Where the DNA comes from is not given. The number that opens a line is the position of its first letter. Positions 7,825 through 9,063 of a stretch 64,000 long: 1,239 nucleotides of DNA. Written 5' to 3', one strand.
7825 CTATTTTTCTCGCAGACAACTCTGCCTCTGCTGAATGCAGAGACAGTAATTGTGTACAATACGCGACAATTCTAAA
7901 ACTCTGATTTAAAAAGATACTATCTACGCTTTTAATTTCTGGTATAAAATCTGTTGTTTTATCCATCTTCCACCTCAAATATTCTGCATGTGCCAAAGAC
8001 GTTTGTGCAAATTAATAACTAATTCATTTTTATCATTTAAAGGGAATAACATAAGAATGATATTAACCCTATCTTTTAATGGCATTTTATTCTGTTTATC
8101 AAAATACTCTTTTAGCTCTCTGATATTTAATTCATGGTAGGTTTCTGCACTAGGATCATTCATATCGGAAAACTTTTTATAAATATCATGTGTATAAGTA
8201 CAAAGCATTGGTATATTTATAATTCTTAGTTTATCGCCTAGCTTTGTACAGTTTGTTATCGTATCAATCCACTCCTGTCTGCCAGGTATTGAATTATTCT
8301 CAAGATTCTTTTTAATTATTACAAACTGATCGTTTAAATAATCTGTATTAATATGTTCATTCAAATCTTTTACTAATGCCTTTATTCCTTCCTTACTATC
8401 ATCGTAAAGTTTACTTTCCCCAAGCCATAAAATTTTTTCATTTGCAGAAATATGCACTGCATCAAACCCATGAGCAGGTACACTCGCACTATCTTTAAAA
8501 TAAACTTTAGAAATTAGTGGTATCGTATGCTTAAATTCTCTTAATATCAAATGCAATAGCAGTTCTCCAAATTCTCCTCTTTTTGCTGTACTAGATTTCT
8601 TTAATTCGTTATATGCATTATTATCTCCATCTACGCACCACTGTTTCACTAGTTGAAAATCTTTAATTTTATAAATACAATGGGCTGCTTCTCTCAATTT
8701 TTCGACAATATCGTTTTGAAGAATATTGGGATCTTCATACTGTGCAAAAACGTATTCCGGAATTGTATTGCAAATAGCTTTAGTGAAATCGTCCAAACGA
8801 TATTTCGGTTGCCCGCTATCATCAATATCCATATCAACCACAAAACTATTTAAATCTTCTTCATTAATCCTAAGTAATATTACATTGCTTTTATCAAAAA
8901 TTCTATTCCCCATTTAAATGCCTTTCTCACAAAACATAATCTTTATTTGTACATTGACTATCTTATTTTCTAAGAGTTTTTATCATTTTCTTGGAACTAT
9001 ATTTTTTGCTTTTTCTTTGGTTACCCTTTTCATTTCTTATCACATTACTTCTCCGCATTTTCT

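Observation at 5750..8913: Two-gene Hachiman-like defence cassette: DUF1837-like nuclease plus SF2 helicase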

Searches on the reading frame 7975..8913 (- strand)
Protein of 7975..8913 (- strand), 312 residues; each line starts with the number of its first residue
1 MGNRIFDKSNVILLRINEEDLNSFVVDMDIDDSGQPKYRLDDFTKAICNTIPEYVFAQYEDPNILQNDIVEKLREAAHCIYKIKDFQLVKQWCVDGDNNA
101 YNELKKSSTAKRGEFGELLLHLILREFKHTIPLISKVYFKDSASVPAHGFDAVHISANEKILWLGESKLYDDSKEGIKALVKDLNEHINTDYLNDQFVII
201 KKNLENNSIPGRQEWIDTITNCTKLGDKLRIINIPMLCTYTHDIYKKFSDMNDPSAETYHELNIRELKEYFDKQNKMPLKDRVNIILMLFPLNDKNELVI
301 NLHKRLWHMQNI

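Call 7: search_protein_families(library=pfam, proteins=[window:7975-8913:-], max_evalue=0.01)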
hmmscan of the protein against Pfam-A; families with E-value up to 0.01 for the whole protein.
window:7975-8913:- (312 aa): 1 family
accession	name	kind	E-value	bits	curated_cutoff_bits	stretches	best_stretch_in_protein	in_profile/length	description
PF08878.16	HamA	-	5.3e-47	161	25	1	41-292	1-230/230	HamA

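Call 8: search_protein_families(library=padloc, proteins=[window:7975-8913:-], max_evalue=0.01)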
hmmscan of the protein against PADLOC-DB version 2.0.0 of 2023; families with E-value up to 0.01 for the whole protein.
window:7975-8913:- (312 aa): 21 families
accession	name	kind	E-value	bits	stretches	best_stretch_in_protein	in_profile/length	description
PDLC00150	HamA1|HamA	-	7.2e-124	411.2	1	4-312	2-310/310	DUF1837 domain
PDLC00166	HamA1|HamA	-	4.8e-54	181.9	1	37-312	33-282/282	DUF1837 domain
PDLC00195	HamA2|HamA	-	7.5e-48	161.4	2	110-311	82-282/283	DUF1837 domain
PDLC00170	HamA1|HamA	-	6.1e-44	148.4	1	106-310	76-278/279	DUF1837 domain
PDLC00171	HamA1|HamA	-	1.8e-40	137.1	1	97-310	74-282/286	DUF1837 domain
PDLC00158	HamA1|HamA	-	3.4e-27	93.8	1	105-309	85-304/307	DUF1837 domain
PDLC00167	HamA1|HamA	-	1.4e-19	68.6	1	101-298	84-283/298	DUF1837 domain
PDLC00152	HamA1|HamA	-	2.8e-18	64.3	1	108-302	97-291/299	DUF1837 domain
PDLC00169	HamA1|HamA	-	6.5e-18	62.4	1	109-306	290-481/483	DUF1837 domain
PDLC00168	HamA1|HamA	-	2.5e-17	61.3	1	105-294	101-298/312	DUF1837 domain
PDLC00196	HamA2|HamA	-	5e-17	60.3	1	107-305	104-310/315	DUF1837 domain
PDLC00197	HamA2|HamA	-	2.4e-15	54.9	1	105-308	89-305/308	DUF1837 domain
PDLC00173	HamA1|HamA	-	2.7e-15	54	1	99-306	328-535/539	DUF1837 domain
PDLC00163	HamA1|HamA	-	1.4e-14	52.2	1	109-298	106-303/314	DUF1837 domain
PDLC00165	HamA1|HamA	-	3.8e-14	50.7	1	108-304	103-301/308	DUF1837 domain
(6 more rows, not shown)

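Call 12: search_solved_structures(query=window:7975-8913:-, max_evalue=0.01, show_alignments=1)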
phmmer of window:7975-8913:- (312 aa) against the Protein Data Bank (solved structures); distinct sequences matched with E-value up to 0.01: 0.

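Call 13: find_encoding_contigs(protein=window:7975-8913:-, flank=10000, max_places=8)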
Protein window:7975-8913:- (312 aa): 24 contigs read that carry it; 8 places shown.
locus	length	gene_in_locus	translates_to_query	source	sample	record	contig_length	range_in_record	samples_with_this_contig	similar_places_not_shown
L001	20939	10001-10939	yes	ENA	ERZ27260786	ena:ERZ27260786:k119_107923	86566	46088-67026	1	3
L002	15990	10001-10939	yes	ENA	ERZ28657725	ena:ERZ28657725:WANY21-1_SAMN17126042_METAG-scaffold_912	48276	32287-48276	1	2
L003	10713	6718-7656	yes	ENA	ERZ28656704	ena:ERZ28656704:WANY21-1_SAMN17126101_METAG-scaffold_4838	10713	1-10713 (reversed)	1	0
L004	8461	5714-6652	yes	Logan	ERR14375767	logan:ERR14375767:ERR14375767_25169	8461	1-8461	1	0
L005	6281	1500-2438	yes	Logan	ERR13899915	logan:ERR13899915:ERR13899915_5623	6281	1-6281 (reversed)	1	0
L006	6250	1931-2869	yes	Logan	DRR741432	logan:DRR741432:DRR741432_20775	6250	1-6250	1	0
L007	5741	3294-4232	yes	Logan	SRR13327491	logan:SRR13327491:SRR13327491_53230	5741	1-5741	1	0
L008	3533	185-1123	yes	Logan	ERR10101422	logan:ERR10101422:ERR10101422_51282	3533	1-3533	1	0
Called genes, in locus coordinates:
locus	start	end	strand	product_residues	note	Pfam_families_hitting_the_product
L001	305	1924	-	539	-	PF02463:SMC_N, PF13175:AAA_15 (weak), PF13476:AAA_23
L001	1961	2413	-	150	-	PF01316:Arg_repressor, PF02863:Arg_repressor_C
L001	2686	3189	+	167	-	PF02075:RuvC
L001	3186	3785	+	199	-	PF01330:RuvA_N, PF14520:HHH_5, PF07499:RuvA_C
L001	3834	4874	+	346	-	PF05673:DUF815 (faint), PF01078:Mg_chelatase (faint), PF05496:RuvB_N, PF00004:AAA, PF07728:AAA_5 (faint), PF17864:AAA_lid_4, PF05491:WHD_RuvB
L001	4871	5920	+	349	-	PF02547:Queuosine_synth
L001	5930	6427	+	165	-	PF03167:UDG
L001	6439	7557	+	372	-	PF01702:TGT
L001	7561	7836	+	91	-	-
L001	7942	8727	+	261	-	PF05958:tRNA_U5-meth_tr, PF05175:MTS, PF03602:Cons_hypoth95 (weak), PF01555:N6_N4_Mtase (faint), PF09445:Methyltransf_15 (weak), PF13847:Methyltransf_31, PF08241:Methyltransf_11 (weak), PF13649:Methyltransf_25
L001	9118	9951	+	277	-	PF00239:Resolvase, PF07508:Recombinase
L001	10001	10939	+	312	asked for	PF08878:HamA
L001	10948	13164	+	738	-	PF00270:DEAD, PF00271:Helicase_C (weak)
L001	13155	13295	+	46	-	-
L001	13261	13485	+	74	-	-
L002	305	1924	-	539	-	PF02463:SMC_N, PF13175:AAA_15 (weak), PF13476:AAA_23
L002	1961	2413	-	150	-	PF01316:Arg_repressor, PF02863:Arg_repressor_C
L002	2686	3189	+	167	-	PF02075:RuvC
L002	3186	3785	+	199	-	PF01330:RuvA_N, PF14520:HHH_5, PF07499:RuvA_C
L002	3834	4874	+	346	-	PF05673:DUF815 (faint), PF01078:Mg_chelatase (faint), PF05496:RuvB_N, PF00004:AAA, PF07728:AAA_5 (faint), PF17864:AAA_lid_4, PF05491:WHD_RuvB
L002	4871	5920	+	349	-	PF02547:Queuosine_synth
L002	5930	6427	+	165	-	PF03167:UDG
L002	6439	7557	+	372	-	PF01702:TGT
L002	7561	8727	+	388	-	PF05958:tRNA_U5-meth_tr, PF03602:Cons_hypoth95 (faint), PF05175:MTS (weak), PF09445:Methyltransf_15 (weak), PF13847:Methyltransf_31, PF08241:Methyltransf_11 (weak), PF13649:Methyltransf_25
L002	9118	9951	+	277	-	PF00239:Resolvase, PF07508:Recombinase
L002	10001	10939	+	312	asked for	PF08878:HamA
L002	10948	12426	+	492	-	PF00270:DEAD, PF00271:Helicase_C (weak)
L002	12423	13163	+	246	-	-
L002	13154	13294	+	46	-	-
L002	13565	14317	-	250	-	-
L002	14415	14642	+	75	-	-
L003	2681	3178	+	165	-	PF03167:UDG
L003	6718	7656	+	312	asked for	PF08878:HamA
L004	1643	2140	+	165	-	PF03167:UDG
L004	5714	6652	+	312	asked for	PF08878:HamA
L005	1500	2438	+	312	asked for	PF08878:HamA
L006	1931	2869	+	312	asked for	PF08878:HamA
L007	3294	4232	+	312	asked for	PF08878:HamA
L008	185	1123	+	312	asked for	PF08878:HamA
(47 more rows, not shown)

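Call 21: find_homologous_proteins(query=window:7975-8913:-, max_evalue=0.00001)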
Query window:7975-8913:- (312 aa): 993 proteins with E <= 0.00001 among 1819 candidates; the best 120 are listed.
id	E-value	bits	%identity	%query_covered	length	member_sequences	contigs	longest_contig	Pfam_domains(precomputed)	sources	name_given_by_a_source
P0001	2.4e-191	653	92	100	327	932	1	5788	PF08878.17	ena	-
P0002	3.7e-177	606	91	94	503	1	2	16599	PF12679.14,PF12730.14,PF08878.17,PF12698.14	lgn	-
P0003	3.7e-175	600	83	100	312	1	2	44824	PF08878.17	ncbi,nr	ncbi:MAG: DUF1837 domain-containing protein [Clostridium sp.]|nr:DUF1837 domain-containing protein [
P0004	8.7e-175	599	85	100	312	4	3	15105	PF08878.17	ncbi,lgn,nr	ncbi:MAG: DUF1837 domain-containing protein [Roseburia sp.]|nr:DUF1837 domain-containing protein [Ro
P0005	4.6e-174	596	83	100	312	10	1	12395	PF08878.17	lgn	-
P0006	7.2e-173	592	83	100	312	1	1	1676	PF08878.17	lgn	-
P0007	1.0e-172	592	81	100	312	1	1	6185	PF08878.17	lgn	-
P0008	1.2e-168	579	80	100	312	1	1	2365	PF08878.17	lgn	-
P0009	1.6e-168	578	81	100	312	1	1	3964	PF08878.17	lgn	-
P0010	1.0e-166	572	92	88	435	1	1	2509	PF03816.20,PF08878.17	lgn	-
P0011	3.3e-164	564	79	100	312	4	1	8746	PF08878.17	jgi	jgi:hypothetical protein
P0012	1.1e-163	562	77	100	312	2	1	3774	PF08878.17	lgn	-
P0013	3.1e-157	541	79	100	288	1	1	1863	PF08878.17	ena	-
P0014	5.5e-151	521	73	99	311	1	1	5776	PF08878.17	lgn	-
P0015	1.6e-149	516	72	100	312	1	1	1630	PF08878.17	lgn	-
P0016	4.3e-146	504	86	84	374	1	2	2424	PF08878.17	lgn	-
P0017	2.3e-145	502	94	75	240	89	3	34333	PF08878.17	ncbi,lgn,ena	-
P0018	5.2e-142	491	67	100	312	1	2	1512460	PF08878.17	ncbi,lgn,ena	-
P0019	1.5e-139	483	68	99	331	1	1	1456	PF08878.17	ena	-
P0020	9.8e-138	477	67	100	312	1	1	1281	PF08878.17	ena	-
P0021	1.0e-137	477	68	100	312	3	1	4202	PF08878.17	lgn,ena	-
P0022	1.3e-137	477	67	100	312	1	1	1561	PF08878.17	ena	-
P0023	1.9e-137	476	67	100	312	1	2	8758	PF08878.17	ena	-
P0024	4.2e-137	475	64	99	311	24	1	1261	PF08878.17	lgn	-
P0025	4.2e-136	472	66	100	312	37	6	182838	PF08878.17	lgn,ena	-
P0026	4.5e-136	472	66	99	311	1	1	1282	PF08878.17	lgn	-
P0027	1.6e-135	470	64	99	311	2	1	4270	PF08878.17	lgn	-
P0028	1.7e-135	470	64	100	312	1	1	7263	PF08878.17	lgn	-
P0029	2.2e-135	469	64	100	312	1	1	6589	PF08878.17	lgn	-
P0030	5.2e-135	468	65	100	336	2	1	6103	PF08878.17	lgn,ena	-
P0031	6.7e-135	468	64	100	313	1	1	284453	PF08878.17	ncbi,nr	ncbi:hypothetical protein CEB3_c31520 [Peptococcaceae bacterium CEB3]|nr:hypothetical protein CEB3_c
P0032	7.5e-135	468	65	99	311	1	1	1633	PF08878.17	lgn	-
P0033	9.0e-135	467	65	100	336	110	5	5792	PF08878.17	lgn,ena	-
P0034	9.6e-135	467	65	99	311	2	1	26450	PF08878.17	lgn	-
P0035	2.1e-134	466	67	100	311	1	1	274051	PF08878.17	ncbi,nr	ncbi:MAG: DUF1837 domain-containing protein [Lachnospiraceae bacterium]|nr:DUF1837 domain-containing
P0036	2.4e-134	466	65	100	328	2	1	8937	PF08878.17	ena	-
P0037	2.9e-134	466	67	99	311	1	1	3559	PF08878.17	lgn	-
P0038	3.7e-134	465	65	100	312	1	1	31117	PF08878.17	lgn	-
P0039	8.9e-134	464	64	99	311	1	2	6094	PF08878.17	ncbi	-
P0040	1.3e-133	463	63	99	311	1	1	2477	PF08878.17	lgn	-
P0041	2.3e-133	463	66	99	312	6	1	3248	PF08878.17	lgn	-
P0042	2.6e-133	462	65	99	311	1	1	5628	PF08878.17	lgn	-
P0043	6.5e-133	461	64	100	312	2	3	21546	PF08878.17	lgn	-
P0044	1.1e-132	460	63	100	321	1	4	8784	PF08878.17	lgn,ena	-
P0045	1.4e-132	460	64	100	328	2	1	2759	PF08878.17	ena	-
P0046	1.5e-132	460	63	99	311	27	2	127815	PF08878.17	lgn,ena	-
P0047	2.0e-132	460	64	100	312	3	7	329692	PF08878.17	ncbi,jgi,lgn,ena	-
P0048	2.2e-132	459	70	91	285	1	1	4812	PF08878.17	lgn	-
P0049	2.9e-132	459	64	99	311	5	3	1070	PF08878.17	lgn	-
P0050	6.6e-132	458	63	100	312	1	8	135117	PF08878.17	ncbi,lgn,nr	ncbi:MAG: DUF1837 domain-containing protein [Clostridia bacterium]|nr:DUF1837 domain-containing prot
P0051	7.6e-132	458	63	100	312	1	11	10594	PF08878.17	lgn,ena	-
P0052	8.1e-132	458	63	100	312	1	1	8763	PF08878.17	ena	-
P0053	9.5e-132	457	63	100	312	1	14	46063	PF08878.17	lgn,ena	-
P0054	9.8e-132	457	63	100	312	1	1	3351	PF08878.17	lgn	-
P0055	1.4e-131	457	63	100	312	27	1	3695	PF08878.17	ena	-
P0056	1.6e-131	457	62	100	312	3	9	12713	PF08878.17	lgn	-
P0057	1.6e-131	457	63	99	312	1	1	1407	PF08878.17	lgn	-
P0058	2.3e-131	456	65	99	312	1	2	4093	PF08878.17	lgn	-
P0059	2.4e-131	456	69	91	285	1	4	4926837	PF08878.17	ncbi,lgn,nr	ncbi:HamA C-terminal domain-containing protein [Desulfosporosinus acidiphilus]|nr:DUF1837 domain-con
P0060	2.8e-131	456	63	99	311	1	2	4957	PF08878.17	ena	-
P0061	3.3e-131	456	62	100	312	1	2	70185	PF08878.17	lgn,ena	-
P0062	3.5e-131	455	63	100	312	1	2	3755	PF08878.17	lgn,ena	-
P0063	3.5e-131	455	63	99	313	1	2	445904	PF08878.17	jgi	-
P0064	4.8e-131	455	63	100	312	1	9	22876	PF08878.17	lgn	-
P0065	7.0e-131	454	64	100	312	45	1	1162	PF08878.17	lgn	-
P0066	1.1e-130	454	63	100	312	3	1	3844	PF08878.17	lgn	-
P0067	1.1e-130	454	62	100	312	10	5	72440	PF08878.17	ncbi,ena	-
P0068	1.6e-130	453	62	100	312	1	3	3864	PF08878.17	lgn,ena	-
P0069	1.7e-130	453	64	99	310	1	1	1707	PF08878.17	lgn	-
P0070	2.2e-130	453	61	100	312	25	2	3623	PF08878.17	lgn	-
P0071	3.1e-130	452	63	99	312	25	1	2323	PF08878.17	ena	-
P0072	4.9e-130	452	63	100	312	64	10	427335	PF08878.17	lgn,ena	-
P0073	5.3e-130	452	63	100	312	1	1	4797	PF08878.17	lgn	-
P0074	7.6e-130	451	63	99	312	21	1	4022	PF08878.17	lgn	-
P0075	9.7e-130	451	63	99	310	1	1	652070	PF08878.17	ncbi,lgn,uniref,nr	ncbi:HamA C-terminal domain-containing protein [Desulfitobacterium chlororespirans]|uniref:Anti-bact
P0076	1.0e-129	451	61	100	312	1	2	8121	PF08878.17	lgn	-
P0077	1.4e-129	450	63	99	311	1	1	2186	PF08878.17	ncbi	-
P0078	2.0e-129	450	63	99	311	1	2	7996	PF08878.17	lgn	-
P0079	2.0e-129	450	63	99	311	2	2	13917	PF08878.17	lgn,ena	-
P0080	2.7e-129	449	63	100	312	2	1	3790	PF08878.17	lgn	-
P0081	3.3e-129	449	61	100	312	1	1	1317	PF08878.17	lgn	-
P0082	3.8e-129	449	64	100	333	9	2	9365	PF08878.17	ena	-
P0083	4.1e-129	449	62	100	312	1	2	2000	PF08878.17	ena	-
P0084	4.7e-129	448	63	100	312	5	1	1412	PF08878.17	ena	-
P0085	4.9e-129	448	61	100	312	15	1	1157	PF08878.17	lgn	-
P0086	5.0e-129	448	62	100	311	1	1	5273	PF08878.17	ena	-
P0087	6.6e-129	448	63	100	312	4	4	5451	PF08878.17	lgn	-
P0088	2.5e-128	446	62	100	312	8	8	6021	PF08878.17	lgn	-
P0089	5.1e-128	445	63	100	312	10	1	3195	PF08878.17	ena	-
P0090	5.8e-128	445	63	100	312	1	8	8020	PF08878.17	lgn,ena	-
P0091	1.3e-127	444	61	100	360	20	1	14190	PF08878.17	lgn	-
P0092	1.8e-127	443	63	99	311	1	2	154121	PF08878.17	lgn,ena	-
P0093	3.1e-127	442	63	100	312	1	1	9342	PF08878.17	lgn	-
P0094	1.0e-126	441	62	100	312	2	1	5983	PF08878.17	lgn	-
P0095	1.5e-126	440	61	99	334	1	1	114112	PF08878.17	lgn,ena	-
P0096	3.2e-126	439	63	99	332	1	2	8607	PF08878.17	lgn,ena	-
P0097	6.6e-126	438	61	99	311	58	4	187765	PF08878.17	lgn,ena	-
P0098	7.2e-126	438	62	99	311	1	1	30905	PF08878.17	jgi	-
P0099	7.5e-126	438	62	99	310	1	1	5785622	PF08878.17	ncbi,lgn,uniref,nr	ncbi:HamA C-terminal domain-containing protein [Robinsoniella sp. KNHs210]|uniref:HamA C-terminal do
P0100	8.8e-126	438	63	100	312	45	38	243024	PF08878.17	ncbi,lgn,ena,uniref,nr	ncbi:MAG: DUF1837 domain-containing protein [Intestinimonas butyriciproducens]|uniref:HamA C-termina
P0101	1.2e-125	437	63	99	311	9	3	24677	PF08878.17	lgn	-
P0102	1.3e-125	437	62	99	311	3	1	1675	PF08878.17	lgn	-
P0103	1.4e-125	437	62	99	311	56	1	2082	PF08878.17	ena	-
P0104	2.4e-125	436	63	99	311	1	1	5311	PF08878.17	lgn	-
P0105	3.2e-125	436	60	100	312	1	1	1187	PF08878.17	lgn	-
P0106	9.0e-125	434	62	99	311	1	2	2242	PF08878.17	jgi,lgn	jgi:hypothetical protein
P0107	1.0e-124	434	61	99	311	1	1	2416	PF08878.17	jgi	jgi:hypothetical protein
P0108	1.3e-124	434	63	99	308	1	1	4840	PF08878.17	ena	-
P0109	1.9e-124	433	69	88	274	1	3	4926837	PF08878.17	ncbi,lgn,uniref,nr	ncbi:protein of unknown function (DUF1837) [Desulfosporosinus acidiphilus SJ4]|uniref:Anti-bacteriop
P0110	2.5e-124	433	61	100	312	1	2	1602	PF08878.17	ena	-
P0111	2.9e-124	433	61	99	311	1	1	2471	PF08878.17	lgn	-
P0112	3.4e-124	432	61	99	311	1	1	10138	PF08878.17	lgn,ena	-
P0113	3.4e-124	432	62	99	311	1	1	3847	PF08878.17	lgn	-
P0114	3.4e-124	432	61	99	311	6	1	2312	PF08878.17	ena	-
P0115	3.5e-124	432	61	99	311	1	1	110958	PF08878.17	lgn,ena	-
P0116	3.7e-124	432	61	99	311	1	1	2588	PF08878.17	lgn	-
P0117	8.3e-124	431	61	99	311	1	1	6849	PF08878.17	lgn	-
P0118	1.0e-123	431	62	99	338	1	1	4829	PF08878.17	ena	-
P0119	1.1e-123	431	62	96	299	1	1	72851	PF08878.17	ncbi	-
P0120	1.2e-123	431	61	99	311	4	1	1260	PF08878.17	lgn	-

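Call 22: find_related_loci(query=L002:7561-8727:+, collection=genome_contigs, flank=10000)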
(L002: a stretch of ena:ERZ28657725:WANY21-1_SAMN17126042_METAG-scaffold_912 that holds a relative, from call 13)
Query L002:7561-8727:+ (388 aa) in genome_contigs; peptide patterns used: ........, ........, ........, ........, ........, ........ (x = any residue, [..] = any of these).
103 stretches matched a pattern; 77 encode a relative of the query (tblastn E <= 1e-3); 77 distinct loci.
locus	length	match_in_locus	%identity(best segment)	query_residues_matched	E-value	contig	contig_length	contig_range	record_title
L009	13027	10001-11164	81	1-388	0e+0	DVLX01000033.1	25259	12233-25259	MAG TPA_asm: Candidatus Allocopromorpha excrementavium isolate CHK176-22527 CHK176__C55282_L25259_ERR3414571, whole geno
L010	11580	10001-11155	85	2-388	0e+0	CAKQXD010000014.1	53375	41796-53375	MAG: uncultured Clostridia bacterium isolate REFINED_METABAT215_TOP10_CONTIGS_1500_ASSEMBLY_K77_MERGED__Hadza_MoBio_hadz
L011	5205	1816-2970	85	2-388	0e+0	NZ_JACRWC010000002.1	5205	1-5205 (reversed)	Lentihominibacter faecis strain BX16 BX-16_ctg00139, whole genome shotgun sequence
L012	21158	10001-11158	80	1-388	0e+0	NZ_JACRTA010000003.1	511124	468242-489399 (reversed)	Lentihominibacter hominis strain NSJ-24 N24_ctg0003, whole genome shotgun sequence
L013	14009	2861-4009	81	1-385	0e+0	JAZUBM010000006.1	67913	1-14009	MAG: Lentihominibacter sp. isolate T1900045317_YK20190006.MAGScoT_cleanbin_000023 SGB_6314_k141_138627, whole genome sho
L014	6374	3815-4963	79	1-385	0e+0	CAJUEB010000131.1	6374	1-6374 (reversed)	MAG TPA_asm: uncultured Eubacteriales bacterium isolate MGBC123563 genome assembly, contig: MGBC123563.131, whole genome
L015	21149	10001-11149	78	1-385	0e+0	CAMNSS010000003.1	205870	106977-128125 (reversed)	MAG: uncultured Eubacterium sp. isolate SRR19792994_bin.27_metawrap_v1.3_MAG genome assembly, contig: ERZ12290372_62, wh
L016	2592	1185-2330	80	4-387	0e+0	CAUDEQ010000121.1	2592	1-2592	MAG TPA_asm: uncultured Firmicutes bacterium isolate ERR9578205_bin.23_MetaWRAP_v1.3_MAG genome assembly, contig: ERZ185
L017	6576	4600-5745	81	3-386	0e+0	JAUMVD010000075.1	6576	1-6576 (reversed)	MAG: Bacillota bacterium isolate S12M_St_13 NODE_5447_length_6576_cov_16.646987, whole genome shotgun sequence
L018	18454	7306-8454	83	1-385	0e+0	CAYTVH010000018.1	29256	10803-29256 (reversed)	MAG TPA_asm: uncultured Oscillospiraceae bacterium isolate SRP315200_co1_592 genome assembly, contig: NODE_2396_length_2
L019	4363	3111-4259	82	1-385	0e+0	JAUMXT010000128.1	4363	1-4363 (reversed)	MAG: Bacillota bacterium isolate S16M_St_34 NODE_7984_length_4363_cov_6.926416, whole genome shotgun sequence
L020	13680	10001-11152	76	1-386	0e+0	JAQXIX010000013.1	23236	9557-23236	MAG: Bacillota bacterium isolate SUG1236 k141_3962167, whole genome shotgun sequence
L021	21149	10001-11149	82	1-385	0e+0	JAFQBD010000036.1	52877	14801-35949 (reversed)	MAG: Bacillota bacterium isolate RGIG1659 Goat_Cecum-1__c302714, whole genome shotgun sequence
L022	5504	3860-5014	79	1-387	0e+0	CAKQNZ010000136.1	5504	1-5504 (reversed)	MAG: uncultured Clostridia bacterium isolate REFINED_METABAT215_TOP10_CONTIGS_1500_ASSEMBLY_K77_MERGED__Hadza_MoBio_hadz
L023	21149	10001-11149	81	1-385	0e+0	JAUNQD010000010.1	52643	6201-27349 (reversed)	MAG: Bacillota bacterium isolate S37M_St_28 NODE_24_length_52643_cov_10.426713, whole genome shotgun sequence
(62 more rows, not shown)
